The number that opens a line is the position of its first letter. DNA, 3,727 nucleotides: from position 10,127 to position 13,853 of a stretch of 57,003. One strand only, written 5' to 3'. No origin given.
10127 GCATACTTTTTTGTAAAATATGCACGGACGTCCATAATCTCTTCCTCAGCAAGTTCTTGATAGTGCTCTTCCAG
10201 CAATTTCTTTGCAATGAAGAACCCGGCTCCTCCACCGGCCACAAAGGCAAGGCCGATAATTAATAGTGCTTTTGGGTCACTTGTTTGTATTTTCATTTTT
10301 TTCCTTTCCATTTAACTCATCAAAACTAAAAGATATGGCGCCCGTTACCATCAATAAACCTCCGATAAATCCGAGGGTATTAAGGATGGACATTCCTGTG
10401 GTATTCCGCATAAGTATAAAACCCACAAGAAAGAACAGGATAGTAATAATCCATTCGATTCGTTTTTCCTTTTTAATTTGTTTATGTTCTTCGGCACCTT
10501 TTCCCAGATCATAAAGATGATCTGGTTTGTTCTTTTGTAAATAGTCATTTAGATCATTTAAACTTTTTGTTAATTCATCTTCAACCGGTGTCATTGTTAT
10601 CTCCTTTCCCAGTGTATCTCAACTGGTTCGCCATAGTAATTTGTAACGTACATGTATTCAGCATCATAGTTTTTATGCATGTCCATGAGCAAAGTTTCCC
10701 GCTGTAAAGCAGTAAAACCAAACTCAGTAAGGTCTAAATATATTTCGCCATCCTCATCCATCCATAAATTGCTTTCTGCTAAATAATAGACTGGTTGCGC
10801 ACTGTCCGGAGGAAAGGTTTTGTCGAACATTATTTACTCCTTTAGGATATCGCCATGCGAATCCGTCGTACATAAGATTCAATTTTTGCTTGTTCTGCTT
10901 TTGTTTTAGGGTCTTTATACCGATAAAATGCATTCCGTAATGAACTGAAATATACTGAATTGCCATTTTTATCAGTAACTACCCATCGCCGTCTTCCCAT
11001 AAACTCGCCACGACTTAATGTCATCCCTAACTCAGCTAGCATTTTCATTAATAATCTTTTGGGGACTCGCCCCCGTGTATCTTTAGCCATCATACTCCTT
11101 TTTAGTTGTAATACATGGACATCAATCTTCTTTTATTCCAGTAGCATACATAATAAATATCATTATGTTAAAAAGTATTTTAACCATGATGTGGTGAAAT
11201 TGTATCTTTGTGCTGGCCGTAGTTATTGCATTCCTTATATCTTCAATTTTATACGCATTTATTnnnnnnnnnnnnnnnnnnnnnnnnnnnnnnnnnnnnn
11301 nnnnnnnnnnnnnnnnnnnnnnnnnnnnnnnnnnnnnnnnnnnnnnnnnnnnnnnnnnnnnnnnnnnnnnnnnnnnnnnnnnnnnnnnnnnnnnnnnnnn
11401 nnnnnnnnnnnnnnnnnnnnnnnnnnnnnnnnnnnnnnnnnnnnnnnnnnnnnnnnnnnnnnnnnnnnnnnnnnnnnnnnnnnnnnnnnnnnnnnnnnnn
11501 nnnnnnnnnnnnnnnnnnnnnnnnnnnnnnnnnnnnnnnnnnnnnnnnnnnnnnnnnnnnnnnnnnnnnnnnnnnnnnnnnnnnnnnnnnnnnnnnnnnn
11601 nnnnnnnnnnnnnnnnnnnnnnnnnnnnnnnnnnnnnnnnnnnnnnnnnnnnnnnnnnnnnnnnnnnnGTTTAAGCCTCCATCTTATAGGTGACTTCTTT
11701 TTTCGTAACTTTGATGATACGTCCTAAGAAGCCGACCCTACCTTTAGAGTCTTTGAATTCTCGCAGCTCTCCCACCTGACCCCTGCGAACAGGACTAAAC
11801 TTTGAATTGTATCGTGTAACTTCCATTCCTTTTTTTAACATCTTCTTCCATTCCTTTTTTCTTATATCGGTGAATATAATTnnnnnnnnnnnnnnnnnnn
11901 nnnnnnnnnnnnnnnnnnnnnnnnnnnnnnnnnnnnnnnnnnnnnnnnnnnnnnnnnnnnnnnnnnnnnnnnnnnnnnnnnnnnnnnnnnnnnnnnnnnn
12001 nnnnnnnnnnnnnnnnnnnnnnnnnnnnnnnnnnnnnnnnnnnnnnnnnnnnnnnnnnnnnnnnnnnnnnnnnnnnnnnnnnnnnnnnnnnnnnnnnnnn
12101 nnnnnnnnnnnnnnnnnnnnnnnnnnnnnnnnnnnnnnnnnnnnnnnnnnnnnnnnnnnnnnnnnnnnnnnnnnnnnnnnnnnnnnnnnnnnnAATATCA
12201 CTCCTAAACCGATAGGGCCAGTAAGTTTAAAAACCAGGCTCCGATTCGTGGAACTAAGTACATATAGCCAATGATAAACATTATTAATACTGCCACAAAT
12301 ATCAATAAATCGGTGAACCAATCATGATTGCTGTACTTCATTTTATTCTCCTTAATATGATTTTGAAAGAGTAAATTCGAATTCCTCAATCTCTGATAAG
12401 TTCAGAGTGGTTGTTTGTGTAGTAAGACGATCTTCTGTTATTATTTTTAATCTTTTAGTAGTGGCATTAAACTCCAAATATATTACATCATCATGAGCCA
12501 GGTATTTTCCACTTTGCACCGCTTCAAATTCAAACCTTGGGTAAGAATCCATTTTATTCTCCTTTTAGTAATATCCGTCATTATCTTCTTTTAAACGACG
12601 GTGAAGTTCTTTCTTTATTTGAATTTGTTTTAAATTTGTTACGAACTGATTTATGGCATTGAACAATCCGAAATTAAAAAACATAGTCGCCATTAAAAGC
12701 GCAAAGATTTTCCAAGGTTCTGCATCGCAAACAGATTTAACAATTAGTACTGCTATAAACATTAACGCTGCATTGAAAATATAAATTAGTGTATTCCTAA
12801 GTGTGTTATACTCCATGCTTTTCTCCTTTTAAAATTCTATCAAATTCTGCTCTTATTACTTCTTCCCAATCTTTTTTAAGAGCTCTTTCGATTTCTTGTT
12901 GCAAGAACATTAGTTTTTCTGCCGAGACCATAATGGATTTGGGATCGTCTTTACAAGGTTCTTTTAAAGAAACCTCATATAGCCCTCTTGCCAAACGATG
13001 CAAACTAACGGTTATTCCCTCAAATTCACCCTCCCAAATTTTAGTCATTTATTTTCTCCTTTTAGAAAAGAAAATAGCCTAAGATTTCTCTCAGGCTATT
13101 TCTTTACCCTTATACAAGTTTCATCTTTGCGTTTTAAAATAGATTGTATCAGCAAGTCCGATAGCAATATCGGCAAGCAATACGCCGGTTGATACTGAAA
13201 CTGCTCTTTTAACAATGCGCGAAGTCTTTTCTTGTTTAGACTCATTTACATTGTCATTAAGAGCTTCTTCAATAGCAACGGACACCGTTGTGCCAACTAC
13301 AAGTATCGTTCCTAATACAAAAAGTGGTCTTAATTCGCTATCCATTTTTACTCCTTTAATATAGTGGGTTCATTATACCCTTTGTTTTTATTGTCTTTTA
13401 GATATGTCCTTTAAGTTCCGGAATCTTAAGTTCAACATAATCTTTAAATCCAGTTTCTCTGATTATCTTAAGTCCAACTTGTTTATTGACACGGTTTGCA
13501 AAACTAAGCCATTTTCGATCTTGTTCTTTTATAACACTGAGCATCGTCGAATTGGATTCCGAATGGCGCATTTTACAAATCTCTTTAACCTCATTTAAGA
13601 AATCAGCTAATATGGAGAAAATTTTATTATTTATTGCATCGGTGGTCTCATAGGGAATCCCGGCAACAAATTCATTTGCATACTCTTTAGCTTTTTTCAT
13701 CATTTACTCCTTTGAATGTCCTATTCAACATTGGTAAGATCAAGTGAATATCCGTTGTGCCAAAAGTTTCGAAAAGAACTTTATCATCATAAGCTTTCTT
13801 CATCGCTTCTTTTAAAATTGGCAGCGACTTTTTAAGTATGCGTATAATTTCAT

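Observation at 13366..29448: A ~29-nt promoter-like block is repeated at least 11 times with a conservation pattern that does not fit a plain sigma-A promoter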

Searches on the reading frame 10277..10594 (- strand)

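Call 93: search_protein_families(library=pfam, proteins=[window:10277-10594:-], max_evalue=0.01)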
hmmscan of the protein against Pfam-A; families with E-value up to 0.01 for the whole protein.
window:10277-10594:- (105 aa): 1 family
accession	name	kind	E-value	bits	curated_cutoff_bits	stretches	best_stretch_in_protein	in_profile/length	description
PF11239.13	DUF3040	-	0.0066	17.1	24.7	1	11-87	10-83/84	Protein of unknown function (DUF3040)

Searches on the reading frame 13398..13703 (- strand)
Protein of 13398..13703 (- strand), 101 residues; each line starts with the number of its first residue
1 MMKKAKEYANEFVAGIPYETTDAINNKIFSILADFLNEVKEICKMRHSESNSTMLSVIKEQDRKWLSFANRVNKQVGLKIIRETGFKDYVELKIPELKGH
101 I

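Call 12: search_protein_families(library=phrogs, proteins=[window:13398-13703:-], max_evalue=0.001)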
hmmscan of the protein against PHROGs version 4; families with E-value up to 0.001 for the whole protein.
window:13398-13703:- (101 aa): 0 families

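Call 93: search_protein_families(library=pfam, proteins=[window:13398-13703:-], max_evalue=0.01)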
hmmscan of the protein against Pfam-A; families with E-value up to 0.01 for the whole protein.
window:13398-13703:- (101 aa): 1 family
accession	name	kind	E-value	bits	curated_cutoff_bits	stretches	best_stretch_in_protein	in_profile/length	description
PF11217.13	DUF3013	-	0.0076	16.6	25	0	3-40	75-112/160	Protein of unknown function (DUF3013)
